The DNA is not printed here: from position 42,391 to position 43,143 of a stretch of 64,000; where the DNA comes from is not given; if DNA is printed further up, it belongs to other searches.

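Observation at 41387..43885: PHA synthesis locus with tandem diverged PhaE/PhaR-like genes, one internally duplicated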

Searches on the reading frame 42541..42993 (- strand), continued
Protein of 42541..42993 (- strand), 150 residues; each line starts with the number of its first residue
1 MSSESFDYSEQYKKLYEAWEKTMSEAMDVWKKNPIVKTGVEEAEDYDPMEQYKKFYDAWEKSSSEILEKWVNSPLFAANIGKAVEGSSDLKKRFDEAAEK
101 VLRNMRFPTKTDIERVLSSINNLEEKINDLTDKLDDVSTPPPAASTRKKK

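Call 25: find_homologous_proteins(query=A1, max_evalue=0.001)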
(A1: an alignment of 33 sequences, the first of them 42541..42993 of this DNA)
Query A1 (33 sequences) (150 aa, profile of the alignment): 125 proteins with E <= 0.001 among 2727 candidates; the best 120 are listed.
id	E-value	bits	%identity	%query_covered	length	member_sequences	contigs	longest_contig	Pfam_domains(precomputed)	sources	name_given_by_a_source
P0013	1.4e-74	267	74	99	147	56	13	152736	PF09712.16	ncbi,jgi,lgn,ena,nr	ncbi:MAG TPA: poly(R)-hydroxyalkanoic acid synthase subunit PhaE [Thermodesulfobacteriota bacterium]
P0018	2.9e-74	266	75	93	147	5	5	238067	PF09712.16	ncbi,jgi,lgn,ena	jgi:hypothetical protein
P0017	3.1e-74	266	76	93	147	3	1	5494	PF09712.16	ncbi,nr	ncbi:MAG: hypothetical protein L0213_10775 [Candidatus Dadabacteria bacterium]|nr:hypothetical prote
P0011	5.5e-74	265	78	91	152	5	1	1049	PF09712.16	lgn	-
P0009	6.0e-74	265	78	93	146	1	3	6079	PF05597.17,PF09712.16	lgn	-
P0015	6.9e-74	265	73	99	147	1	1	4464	PF09712.16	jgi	jgi:CRISPR/Cas system CSM-associated protein Csm2 small subunit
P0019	1.2e-73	264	72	99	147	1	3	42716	PF09712.16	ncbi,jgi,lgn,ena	-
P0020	2.0e-73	263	70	98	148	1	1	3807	PF05597.17,PF09712.16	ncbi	-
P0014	2.7e-73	263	73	99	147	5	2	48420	PF09712.16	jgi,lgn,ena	-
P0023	3.6e-73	262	68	99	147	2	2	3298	PF09712.16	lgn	-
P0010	9.0e-73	261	75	99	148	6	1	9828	PF05597.17,PF09712.16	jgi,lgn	-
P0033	1.2e-72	261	65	90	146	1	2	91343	-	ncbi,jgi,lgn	jgi:hypothetical protein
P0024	1.3e-72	261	70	93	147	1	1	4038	PF05597.17,PF09712.16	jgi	jgi:Poly(R)-hydroxyalkanoic acid synthase subunit (PHA_synth_III_E)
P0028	1.5e-72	260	64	97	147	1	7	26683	-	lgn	-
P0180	2.3e-72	260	61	98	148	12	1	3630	PF09712.16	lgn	-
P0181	3.1e-72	259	63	91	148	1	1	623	PF09712.16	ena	-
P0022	4.3e-72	259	68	96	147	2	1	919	PF09712.16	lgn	-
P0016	4.6e-72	259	74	93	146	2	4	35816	PF09712.16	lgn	-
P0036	5.0e-72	259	61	96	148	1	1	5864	PF09712.16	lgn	-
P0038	1.3e-71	257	62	93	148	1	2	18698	PF09712.16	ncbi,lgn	-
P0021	2.2e-71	257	72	93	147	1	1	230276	PF09712.16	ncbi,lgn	ncbi:MAG: poly(R)-hydroxyalkanoic acid synthase subunit PhaE [Deltaproteobacteria bacterium]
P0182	2.7e-71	256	59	96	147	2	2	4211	PF09712.16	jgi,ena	-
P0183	4.2e-71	256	59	93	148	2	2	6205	PF09712.16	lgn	-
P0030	4.2e-71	256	63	95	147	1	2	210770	PF09712.16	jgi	-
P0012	4.2e-71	256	73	98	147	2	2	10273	PF05597.17,PF09712.16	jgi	jgi:hypothetical protein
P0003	9.2e-71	255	88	100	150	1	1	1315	PF09712.16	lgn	-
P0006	1.5e-70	254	85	100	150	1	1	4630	PF05597.17,PF09712.16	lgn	-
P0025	2.3e-70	253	68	99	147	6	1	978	PF09712.16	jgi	-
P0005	2.4e-70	253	85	100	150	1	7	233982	PF05597.17,PF09712.16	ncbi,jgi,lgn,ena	jgi:flagellar hook-associated protein FlgK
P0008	2.5e-70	253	85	100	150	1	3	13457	PF05597.17,PF09712.16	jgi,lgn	-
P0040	2.5e-70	253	59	95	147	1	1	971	PF09712.16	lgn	-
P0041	2.9e-70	253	59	95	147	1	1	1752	PF09712.16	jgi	jgi:hypothetical protein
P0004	3.0e-70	253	85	100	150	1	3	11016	PF09712.16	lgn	-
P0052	3.6e-70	253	57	100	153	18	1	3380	PF09712.16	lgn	-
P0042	5.4e-70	252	57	95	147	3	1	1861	PF09712.16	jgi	jgi:hypothetical protein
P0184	6.3e-70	252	60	98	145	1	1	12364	PF09712.16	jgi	jgi:hypothetical protein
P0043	7.4e-70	252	57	95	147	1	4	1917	PF09712.16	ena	-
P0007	1.1e-69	251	84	100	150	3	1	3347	PF05597.17,PF09712.16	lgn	-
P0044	1.2e-69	251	58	95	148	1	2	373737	PF09712.16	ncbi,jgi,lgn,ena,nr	ncbi:MAG TPA: poly(R)-hydroxyalkanoic acid synthase subunit PhaE [Thermodesulfobacteriota bacterium]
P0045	1.4e-69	251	57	95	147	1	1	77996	PF09712.16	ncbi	-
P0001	2.6e-69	250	95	100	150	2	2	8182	PF09712.16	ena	-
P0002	5.1e-69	249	93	100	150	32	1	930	PF09712.16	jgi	-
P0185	1.4e-68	247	55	99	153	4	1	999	PF09712.16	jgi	jgi:hypothetical protein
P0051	1.6e-68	247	57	97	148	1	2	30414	PF09712.16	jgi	jgi:hypothetical protein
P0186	1.9e-68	247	57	100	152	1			PF09712.16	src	-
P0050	2.3e-68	247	57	91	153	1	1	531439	PF09712.16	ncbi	ncbi:MAG: poly(R)-hydroxyalkanoic acid synthase subunit PhaE [Deltaproteobacteria bacterium]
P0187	2.3e-68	247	55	98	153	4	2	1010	PF09712.16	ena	-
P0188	5.0e-68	246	56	100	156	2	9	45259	PF09712.16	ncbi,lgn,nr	ncbi:MAG TPA: hypothetical protein VHT73_14940 [Thermodesulfobacteriota bacterium]|nr:hypothetical p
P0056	7.6e-68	245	57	89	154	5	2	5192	PF09712.16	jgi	jgi:poly(hydroxyalkanoate) synthase III subunit E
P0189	8.1e-68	245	55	96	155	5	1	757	PF09712.16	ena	-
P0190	2.7e-67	243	56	98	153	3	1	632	PF09712.16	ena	-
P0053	3.1e-67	243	55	99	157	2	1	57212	PF09712.16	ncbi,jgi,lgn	jgi:hypothetical protein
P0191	6.2e-67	242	56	98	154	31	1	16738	PF09712.16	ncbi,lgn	-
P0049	1.3e-66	241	60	91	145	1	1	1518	PF09712.16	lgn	-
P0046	1.4e-66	241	58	100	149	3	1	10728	PF05597.17,PF09712.16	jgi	-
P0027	2.1e-66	240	63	99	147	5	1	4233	PF05597.17,PF09712.16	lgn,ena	-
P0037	5.0e-66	239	62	91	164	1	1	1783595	PF05597.17,PF09712.16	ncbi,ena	-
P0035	7.0e-66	239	63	93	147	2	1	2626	PF05597.17,PF09712.16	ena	-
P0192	1.0e-65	238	54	98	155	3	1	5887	PF09712.16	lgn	-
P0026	1.5e-65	238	66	95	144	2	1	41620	PF05597.17,PF09712.16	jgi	-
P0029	4.8e-65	236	65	98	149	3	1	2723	PF05597.17,PF09712.16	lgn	-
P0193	1.8e-64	234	52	98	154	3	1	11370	PF09712.16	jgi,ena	-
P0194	4.3e-64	233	52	98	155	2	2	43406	PF09712.16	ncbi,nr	ncbi:MAG: hypothetical protein L0Y68_09850 [Candidatus Dadabacteria bacterium]|nr:hypothetical prote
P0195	2.7e-63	230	59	91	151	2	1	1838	PF09712.16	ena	-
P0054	1.3e-62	228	56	100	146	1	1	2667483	PF05597.17,PF09712.16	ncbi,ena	-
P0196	2.1e-62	227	51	98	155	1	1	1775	PF09712.16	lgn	-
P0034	2.7e-62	227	65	93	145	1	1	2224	PF05597.17,PF09712.16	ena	-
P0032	2.8e-62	227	64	99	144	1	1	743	PF05597.17,PF09712.16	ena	-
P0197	6.1e-62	226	54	99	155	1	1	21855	PF09712.16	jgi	jgi:hypothetical protein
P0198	1.4e-61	225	51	98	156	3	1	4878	PF09712.16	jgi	jgi:hypothetical protein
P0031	1.9e-60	221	76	79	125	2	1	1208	PF05597.17,PF09712.16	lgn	-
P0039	2.0e-60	221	72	84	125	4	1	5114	PF09712.16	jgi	jgi:hypothetical protein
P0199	1.1e-59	219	55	91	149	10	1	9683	PF09712.16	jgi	-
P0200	1.9e-59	218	53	98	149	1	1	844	PF09712.16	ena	-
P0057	2.9e-59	217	52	98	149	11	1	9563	PF09712.16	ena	-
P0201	7.7e-59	216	51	96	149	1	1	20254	PF05597.17,PF09712.16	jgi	jgi:hypothetical protein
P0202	9.3e-59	216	52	95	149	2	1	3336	PF05597.17,PF09712.16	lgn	-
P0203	2.7e-58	214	49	98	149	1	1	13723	PF05597.17,PF09712.16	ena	-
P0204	3.5e-58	214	51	95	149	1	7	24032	PF05597.17,PF09712.16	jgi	jgi:hypothetical protein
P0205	3.9e-58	214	49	98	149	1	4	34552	PF05597.17,PF09712.16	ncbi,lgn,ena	ncbi:MAG TPA: poly(R)-hydroxyalkanoic acid synthase subunit PhaE [Thermodesulfobacteriota bacterium]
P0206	6.1e-58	213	54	91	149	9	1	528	PF05597.17,PF09712.16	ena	-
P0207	7.0e-58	213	49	98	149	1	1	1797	PF05597.17,PF09712.16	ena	-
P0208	7.1e-58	213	48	98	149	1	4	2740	PF05597.17,PF09712.16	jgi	jgi:hypothetical protein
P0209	7.2e-58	213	55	91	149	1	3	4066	PF05597.17,PF09712.16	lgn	-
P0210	7.3e-58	213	52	98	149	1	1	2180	PF05597.17,PF09712.16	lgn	-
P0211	7.4e-58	213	53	93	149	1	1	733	PF09712.16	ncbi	-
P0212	8.0e-58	213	54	91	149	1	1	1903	PF05597.17,PF09712.16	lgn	-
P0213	1.0e-57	212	48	98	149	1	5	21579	PF05597.17,PF09712.16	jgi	jgi:hypothetical protein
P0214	1.1e-57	212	50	98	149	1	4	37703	PF05597.17,PF09712.16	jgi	jgi:hypothetical protein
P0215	1.2e-57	212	48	98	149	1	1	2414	PF05597.17,PF09712.16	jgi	jgi:hypothetical protein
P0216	2.2e-57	211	52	93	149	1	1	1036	PF09712.16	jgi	jgi:Poly(R)-hydroxyalkanoic acid synthase subunit (PHA_synth_III_E)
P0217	4.0e-57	210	53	95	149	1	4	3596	PF05597.17,PF09712.16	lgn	-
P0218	6.4e-57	210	54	93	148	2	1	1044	PF05597.17,PF09712.16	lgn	-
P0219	1.6e-56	208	54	93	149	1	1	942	PF05597.17,PF09712.16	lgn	-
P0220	2.0e-56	208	53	98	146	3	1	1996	PF09712.16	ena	-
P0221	2.3e-56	208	51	91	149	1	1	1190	PF05597.17,PF09712.16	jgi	jgi:hypothetical protein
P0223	3.1e-56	207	51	95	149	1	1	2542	PF05597.17,PF09712.16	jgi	jgi:hypothetical protein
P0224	6.7e-56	206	49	99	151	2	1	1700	PF05597.17,PF09712.16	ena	-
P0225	6.9e-56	206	53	91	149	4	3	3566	PF09712.16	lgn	-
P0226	7.2e-56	206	55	91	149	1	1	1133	PF05597.17,PF09712.16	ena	-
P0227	7.9e-56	206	52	91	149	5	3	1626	PF09712.16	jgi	-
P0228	1.5e-55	205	53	93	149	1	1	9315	PF09712.16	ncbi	-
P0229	2.0e-55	205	53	91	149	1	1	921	PF05597.17,PF09712.16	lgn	-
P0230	2.3e-55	205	53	93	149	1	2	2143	PF09712.16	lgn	-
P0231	3.0e-55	204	52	93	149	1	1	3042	PF05597.17,PF09712.16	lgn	-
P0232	3.2e-55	204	52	93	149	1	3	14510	PF09712.16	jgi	jgi:hypothetical protein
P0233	5.9e-55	203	52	93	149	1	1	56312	PF05597.17,PF09712.16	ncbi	ncbi:MAG: poly(R)-hydroxyalkanoic acid synthase subunit PhaE [Thermodesulfobacteriota bacterium]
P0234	1.1e-54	202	52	93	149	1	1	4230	PF09712.16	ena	-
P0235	1.2e-54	202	52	93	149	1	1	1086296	PF09712.16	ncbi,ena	-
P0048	1.2e-54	202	71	79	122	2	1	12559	PF05597.17,PF09712.16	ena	-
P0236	1.4e-54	202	53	93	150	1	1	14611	PF05597.17,PF09712.16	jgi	jgi:hypothetical protein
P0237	2.5e-54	201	51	93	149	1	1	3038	PF09712.16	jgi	-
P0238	2.8e-53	198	53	89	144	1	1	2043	PF09712.16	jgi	jgi:hypothetical protein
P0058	3.3e-51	191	61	84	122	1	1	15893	PF05597.17,PF09712.16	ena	-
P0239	5.5e-51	190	44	93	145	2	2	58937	PF09712.16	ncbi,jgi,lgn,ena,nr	ncbi:MAG: hypothetical protein IH874_01530 [Candidatus Dadabacteria bacterium]|nr:hypothetical prote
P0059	5.4e-50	187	72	65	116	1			PF09712.16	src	-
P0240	8.7e-49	183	46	91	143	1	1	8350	PF09712.16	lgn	-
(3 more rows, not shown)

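Call 42: search_solved_structures(query=A1, max_evalue=1)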
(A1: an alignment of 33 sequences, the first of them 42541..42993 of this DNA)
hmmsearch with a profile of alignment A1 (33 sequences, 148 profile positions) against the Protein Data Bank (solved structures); distinct sequences matched with E-value up to 1: 18.
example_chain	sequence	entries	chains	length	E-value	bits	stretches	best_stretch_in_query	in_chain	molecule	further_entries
6m9m_A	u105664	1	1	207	0.019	18.2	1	62-106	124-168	AlkD2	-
4x8q_A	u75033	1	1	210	0.02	18.1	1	62-106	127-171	Uncharacterized protein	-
3l9t_A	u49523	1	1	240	0.026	17.7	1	62-106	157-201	Putative uncharacterized protein smu.31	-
7o92_A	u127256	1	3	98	0.054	16.7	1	108-143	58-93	hypothetical protein UY81_C0065G0003 residues 18-54 from Candidatus Giovannonibacteria bac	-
4kps_B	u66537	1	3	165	0.19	14.9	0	115-141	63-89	Hemagglutinin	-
3b5n_D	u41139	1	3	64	0.19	14.9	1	90-132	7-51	Protein transport protein SEC9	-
7o97_A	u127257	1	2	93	0.35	14.1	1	109-141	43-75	hypothetical protein UY81_C0065G0003 from Candidatus Giovannonibacteria bacterium converte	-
4nrj_B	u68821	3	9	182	0.38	13.9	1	90-145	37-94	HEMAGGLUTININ HA2 CHAIN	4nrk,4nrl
1cun_A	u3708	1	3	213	0.44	13.8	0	64-127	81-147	PROTEIN (ALPHA SPECTRIN)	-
8udg_A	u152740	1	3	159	0.54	13.5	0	91-144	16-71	Hemagglutinin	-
5apz_A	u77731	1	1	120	0.54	13.5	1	107-141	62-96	GENERAL CONTROL PROTEIN GCN4, NOR1 TCAR0761, GENERAL CONTROL PROTEIN GCN4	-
8qox_B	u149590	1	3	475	0.57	13.4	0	102-143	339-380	Conserved membrane protein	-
5h07_D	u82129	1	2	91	0.69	13.1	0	108-135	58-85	TNFAIP3-interacting protein 2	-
4c46_A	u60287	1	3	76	0.71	13.1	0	109-144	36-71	GENERAL CONTROL PROTEIN GCN4, GENERAL CONTROL PROTEIN GCN4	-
3bt6_B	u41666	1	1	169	0.79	12.9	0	90-144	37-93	Influenza B hemagglutinin (HA)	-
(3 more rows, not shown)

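Call 53: predict_structure(alignment_id=A1)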
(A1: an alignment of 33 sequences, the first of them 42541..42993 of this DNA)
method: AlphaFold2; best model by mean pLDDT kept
length: 150 residues; sequences in the alignment: 33
mean_pLDDT: 55.8   pTM: 0.29
mean pLDDT of the five models: 55.8, 53.6, 52.6, 44.5, 43.6
residues with pLDDT >= 90: 0; 70-90: 2; 50-70: 112; < 50: 36
segments of 3 or more residues with pLDDT < 50: 1-5, 37-42, 107-110, 139-150
pLDDT, mean of each block of 10 residues (from residue 1): 49 61 62 52 56 63 63 57 50 53 49 58 64 57 43
secondary structure, 60 per line:
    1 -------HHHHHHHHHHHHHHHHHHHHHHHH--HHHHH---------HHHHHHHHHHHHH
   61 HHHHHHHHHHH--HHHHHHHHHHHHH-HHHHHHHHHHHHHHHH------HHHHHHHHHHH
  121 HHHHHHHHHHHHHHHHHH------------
elements in order: H8-31 H34-38 H48-71 H74-86 H88-103 H110-138
